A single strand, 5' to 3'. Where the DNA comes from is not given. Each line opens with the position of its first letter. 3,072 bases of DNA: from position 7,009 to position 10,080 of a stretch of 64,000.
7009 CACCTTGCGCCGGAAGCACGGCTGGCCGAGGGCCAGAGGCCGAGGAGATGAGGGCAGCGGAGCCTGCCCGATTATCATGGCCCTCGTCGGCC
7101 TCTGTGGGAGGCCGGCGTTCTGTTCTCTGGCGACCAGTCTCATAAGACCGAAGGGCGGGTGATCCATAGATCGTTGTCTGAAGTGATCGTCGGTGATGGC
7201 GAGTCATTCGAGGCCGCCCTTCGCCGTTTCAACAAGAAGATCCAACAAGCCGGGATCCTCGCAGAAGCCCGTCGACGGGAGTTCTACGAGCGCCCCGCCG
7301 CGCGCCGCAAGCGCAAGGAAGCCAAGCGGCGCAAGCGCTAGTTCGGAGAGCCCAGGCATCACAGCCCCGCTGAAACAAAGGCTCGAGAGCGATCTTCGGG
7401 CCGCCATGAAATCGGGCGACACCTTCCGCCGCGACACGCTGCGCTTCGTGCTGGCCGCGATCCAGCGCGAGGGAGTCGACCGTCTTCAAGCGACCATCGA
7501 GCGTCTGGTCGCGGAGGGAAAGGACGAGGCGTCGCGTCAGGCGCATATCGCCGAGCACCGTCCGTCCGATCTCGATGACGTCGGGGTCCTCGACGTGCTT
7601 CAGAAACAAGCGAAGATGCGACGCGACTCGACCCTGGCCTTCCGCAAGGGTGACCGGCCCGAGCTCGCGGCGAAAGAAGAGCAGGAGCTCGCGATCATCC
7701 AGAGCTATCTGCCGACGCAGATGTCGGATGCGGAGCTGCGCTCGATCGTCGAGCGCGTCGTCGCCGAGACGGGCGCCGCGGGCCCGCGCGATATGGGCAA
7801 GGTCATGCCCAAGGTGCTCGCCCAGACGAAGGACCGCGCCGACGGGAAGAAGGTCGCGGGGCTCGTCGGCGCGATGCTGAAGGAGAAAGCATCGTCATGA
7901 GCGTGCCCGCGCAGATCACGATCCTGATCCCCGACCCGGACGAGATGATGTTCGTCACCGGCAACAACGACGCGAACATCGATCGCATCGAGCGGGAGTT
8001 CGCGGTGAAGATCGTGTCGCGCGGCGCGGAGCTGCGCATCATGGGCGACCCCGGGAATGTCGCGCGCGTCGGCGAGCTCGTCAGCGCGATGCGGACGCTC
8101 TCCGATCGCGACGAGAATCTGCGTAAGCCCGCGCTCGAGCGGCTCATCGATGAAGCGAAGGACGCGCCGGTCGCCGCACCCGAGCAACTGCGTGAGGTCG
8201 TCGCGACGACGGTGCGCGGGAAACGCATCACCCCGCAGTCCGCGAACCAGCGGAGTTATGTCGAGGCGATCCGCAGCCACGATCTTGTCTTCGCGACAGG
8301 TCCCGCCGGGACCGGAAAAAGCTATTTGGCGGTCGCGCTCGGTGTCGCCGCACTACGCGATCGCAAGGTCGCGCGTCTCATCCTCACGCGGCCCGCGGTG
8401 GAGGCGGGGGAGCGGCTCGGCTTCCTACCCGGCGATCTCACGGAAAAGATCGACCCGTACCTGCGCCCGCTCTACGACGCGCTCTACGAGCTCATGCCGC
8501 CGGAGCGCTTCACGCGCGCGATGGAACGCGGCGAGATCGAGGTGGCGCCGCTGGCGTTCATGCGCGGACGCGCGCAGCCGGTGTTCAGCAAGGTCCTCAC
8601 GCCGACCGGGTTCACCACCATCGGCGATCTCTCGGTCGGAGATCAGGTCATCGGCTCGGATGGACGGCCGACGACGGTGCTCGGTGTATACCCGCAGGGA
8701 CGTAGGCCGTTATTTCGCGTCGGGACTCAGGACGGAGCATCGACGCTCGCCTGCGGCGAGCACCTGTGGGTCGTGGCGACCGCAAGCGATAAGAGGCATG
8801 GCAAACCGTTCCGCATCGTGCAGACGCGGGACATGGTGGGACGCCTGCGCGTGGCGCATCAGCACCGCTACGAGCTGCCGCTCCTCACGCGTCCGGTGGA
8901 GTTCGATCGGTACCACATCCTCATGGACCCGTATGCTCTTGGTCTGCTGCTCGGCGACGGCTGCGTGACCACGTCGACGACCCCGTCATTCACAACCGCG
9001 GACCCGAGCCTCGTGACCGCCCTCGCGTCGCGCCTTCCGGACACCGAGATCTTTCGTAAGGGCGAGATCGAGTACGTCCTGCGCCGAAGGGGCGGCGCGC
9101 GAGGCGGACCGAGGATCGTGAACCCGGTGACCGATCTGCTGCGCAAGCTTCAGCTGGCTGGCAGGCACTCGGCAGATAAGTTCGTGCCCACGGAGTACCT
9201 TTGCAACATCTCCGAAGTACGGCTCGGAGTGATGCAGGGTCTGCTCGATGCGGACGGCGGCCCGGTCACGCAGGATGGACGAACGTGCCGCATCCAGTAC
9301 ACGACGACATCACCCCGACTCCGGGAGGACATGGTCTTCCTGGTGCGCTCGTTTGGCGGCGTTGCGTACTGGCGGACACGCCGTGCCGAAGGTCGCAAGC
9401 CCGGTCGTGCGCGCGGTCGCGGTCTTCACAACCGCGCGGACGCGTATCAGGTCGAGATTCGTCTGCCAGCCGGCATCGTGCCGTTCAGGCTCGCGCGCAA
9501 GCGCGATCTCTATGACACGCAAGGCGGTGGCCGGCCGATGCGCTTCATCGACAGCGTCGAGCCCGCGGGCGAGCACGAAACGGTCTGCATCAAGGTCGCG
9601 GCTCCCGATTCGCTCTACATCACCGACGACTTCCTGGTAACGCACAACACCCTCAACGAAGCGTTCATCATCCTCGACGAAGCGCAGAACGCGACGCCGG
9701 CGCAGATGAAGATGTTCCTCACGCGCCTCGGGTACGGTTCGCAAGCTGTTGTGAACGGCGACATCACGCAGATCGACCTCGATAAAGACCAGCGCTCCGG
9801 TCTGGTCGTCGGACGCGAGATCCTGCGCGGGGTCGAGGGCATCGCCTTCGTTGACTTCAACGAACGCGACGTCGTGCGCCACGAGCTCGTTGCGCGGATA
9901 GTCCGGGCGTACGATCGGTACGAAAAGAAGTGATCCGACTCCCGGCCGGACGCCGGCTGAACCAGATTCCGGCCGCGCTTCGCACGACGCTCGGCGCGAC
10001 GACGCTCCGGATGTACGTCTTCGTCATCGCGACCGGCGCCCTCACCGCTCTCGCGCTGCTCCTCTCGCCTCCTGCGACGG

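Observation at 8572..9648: Ala1, class-3-like intein with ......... endonuclease splitting the PhoH ATPase core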

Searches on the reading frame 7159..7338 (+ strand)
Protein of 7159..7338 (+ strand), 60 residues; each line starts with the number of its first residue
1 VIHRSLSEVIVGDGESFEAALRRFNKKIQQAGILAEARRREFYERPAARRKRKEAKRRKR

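Call 29: search_protein_families(library=pfam, proteins=[window:7159-7338:+], max_evalue=0.001)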
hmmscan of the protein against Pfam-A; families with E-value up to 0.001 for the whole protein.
window:7159-7338:+ (60 aa): 1 family
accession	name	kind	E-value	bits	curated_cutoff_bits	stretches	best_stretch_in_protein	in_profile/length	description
PF01165.25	Ribosomal_S21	-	1e-20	73.6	27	1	8-60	1-53/55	Ribosomal protein S21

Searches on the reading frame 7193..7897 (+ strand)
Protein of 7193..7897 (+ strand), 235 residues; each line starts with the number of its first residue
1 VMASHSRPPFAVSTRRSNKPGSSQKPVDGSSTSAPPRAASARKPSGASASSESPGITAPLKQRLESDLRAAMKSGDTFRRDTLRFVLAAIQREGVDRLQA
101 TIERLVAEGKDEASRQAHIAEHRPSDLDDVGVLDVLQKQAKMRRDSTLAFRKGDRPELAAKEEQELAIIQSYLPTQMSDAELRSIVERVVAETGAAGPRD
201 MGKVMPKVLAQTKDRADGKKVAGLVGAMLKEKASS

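Call 29: search_protein_families(library=pfam, proteins=[window:7193-7897:+], max_evalue=0.001)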
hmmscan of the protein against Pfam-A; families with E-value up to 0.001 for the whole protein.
window:7193-7897:+ (235 aa): 1 family
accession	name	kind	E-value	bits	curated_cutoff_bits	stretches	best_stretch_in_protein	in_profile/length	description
PF09424.15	YqeY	-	1.3e-41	142.5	27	2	115-228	31-142/143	Yqey-like protein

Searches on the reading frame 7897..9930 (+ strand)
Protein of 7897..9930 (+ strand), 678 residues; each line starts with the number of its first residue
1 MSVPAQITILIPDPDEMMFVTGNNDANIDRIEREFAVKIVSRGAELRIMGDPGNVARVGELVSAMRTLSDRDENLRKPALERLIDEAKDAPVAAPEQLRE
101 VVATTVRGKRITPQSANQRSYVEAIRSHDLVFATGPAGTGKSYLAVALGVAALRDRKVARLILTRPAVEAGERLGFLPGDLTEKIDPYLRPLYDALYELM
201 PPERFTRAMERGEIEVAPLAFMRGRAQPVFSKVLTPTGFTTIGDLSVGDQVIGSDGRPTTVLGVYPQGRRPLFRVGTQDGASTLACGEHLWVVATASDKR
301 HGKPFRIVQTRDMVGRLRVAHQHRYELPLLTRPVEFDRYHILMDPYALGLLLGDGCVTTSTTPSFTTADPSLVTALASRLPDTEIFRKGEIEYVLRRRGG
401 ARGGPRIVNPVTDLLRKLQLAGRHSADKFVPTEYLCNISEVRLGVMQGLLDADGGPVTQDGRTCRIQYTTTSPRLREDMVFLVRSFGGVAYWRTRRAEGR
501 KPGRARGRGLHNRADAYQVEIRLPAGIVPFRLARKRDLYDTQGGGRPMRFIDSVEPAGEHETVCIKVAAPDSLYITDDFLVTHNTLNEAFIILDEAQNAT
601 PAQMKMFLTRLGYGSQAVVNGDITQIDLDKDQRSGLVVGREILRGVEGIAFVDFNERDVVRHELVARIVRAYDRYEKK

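Call 3: search_protein_families(library=pfam, proteins=[window:7897-9930:+], max_evalue=0.1)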
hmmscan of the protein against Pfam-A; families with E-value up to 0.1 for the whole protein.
window:7897-9930:+ (678 aa): 13 families
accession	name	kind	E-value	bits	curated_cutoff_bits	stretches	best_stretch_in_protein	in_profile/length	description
PF02562.22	PhoH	-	1.2e-86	289.9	27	2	111-226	2-117/205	PhoH-like protein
PF14528.11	LAGLIDADG_3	-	6e-09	36.5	22.5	1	441-502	2-62/82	LAGLIDADG-like domain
PF13604.12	AAA_30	-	1e-05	25.8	27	1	115-154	3-43/191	AAA domain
PF01695.23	IstB_IS21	-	5.5e-05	23.2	24.1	1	125-157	89-121/238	IstB-like ATP binding protein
PF13245.12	AAA_19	-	0.00018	22.2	25.1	0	118-174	1-57/134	AAA domain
PF13401.12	AAA_22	-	0.0026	18.5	27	0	128-151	5-28/130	AAA domain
PF13481.12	AAA_25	-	0.0033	17.5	27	1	111-159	15-64/195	AAA domain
PF05203.21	Hom_end_hint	-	0.0056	17.1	32.1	1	241-279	17-54/228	Hom_end-associated Hint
PF00013.35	KH_1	-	0.0079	16.4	21.5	1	7-62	2-64/66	KH domain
PF13191.12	AAA_16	-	0.0092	16.9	32.6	0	120-155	14-51/167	AAA ATPase domain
PF05707.18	Zot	-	0.061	13.2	20.3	0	130-150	2-23/197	Zonular occludens toxin (Zot)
PF00270.35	DEAD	-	0.086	13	26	0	116-162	2-49/167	DEAD/DEAH box helicase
PF24397.1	VNG_1110C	-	0.089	13.1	27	0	29-60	25-56/66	VNG_1110C-like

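Call 4: search_protein_families(library=ncbifam, proteins=[window:7897-9930:+], max_evalue=0.1)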
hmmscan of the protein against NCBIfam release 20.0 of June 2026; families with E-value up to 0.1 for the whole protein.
window:7897-9930:+ (678 aa): 11 families
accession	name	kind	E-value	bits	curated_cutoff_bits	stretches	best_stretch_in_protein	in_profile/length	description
NF007827.1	PRK10536.1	equivalog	2.5e-54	184.3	380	2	109-226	47-166/253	phosphate starvation-inducible protein PhoH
NF053827.1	RNA5-3helPhoH2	equivalog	4.2e-22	78.7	680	2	112-226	219-337/427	RNA 5'-3' helicase PhoH2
NF005852.0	PRK07773.1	equivalog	1.1e-07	30.5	780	1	261-494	442-666/886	replicative DNA helicase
NF038214.1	IS21_help_AAA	equivalog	7.2e-06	25.8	200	1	118-161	80-123/232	IS21-like element helper ATPase IstB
NF038098.1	GyrA_w_intein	exception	8.3e-05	20.6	1850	1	418-499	312-392/1232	intein-containing DNA gyrase subunit A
NF007072.0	PRK09519.1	equivalog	9.9e-05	20.9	1024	1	349-521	368-541/790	intein-containing recombinase RecA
NF045703.1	rSAM_Tes_intein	exception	0.0013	16.6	1700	1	425-490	446-510/1040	tetraether lipid synthase Tes, intein-containing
NF006616.1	PRK09183.1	subfamily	0.029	13.6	300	1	126-155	98-127/253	IS21-like element helper ATPase IstB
NF041254.1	motor_HelR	exception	0.048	11.9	750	1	589-625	520-555/706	RNA polymerase recycling motor ATPase HelR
NF006038.0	PRK08181.1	subfamily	0.072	12.3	317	0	131-155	110-134/271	transposase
TIGR02640.1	gas_vesic_GvpN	equivalog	0.08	12.4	266.8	0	129-159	22-50/262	gas vesicle protein GvpN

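Call 45: find_encoding_contigs(protein=window:7897-9930:+, flank=2000, max_places=3)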
Protein window:7897-9930:+ (678 aa): 4 contigs read that carry it; 3 places shown.
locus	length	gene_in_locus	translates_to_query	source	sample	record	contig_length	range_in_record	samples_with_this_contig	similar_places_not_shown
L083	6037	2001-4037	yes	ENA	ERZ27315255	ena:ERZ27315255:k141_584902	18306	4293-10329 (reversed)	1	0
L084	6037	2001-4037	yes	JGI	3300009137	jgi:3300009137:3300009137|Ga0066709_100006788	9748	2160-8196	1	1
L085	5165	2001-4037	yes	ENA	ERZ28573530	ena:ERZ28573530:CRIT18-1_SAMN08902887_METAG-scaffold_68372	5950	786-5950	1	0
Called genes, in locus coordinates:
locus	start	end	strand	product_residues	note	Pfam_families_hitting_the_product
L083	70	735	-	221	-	PF02660:G3P_acyltransf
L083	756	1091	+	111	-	PF11969:DcpS_C, PF01230:HIT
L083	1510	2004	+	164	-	PF09424:YqeY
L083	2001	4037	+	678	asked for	PF13604:AAA_30 (faint), PF02562:PhoH, PF14528:LAGLIDADG_3 (weak), PF02562:PhoH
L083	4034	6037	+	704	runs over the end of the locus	PF07697:7TMR-HDED, PF07698:7TM-7TMR_HD, PF01966:HD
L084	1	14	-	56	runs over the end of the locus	-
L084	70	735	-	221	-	PF02660:G3P_acyltransf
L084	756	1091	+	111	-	PF11969:DcpS_C, PF01230:HIT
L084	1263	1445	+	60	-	PF01165:Ribosomal_S21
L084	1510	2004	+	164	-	PF09424:YqeY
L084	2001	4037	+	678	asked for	PF13604:AAA_30 (faint), PF02562:PhoH, PF14528:LAGLIDADG_3 (weak), PF02562:PhoH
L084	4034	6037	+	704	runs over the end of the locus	PF07697:7TMR-HDED, PF07698:7TM-7TMR_HD, PF01966:HD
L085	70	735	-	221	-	PF02660:G3P_acyltransf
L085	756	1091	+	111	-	PF11969:DcpS_C, PF01230:HIT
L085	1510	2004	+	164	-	PF09424:YqeY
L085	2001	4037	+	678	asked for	PF13604:AAA_30 (faint), PF02562:PhoH, PF14528:LAGLIDADG_3 (weak), PF02562:PhoH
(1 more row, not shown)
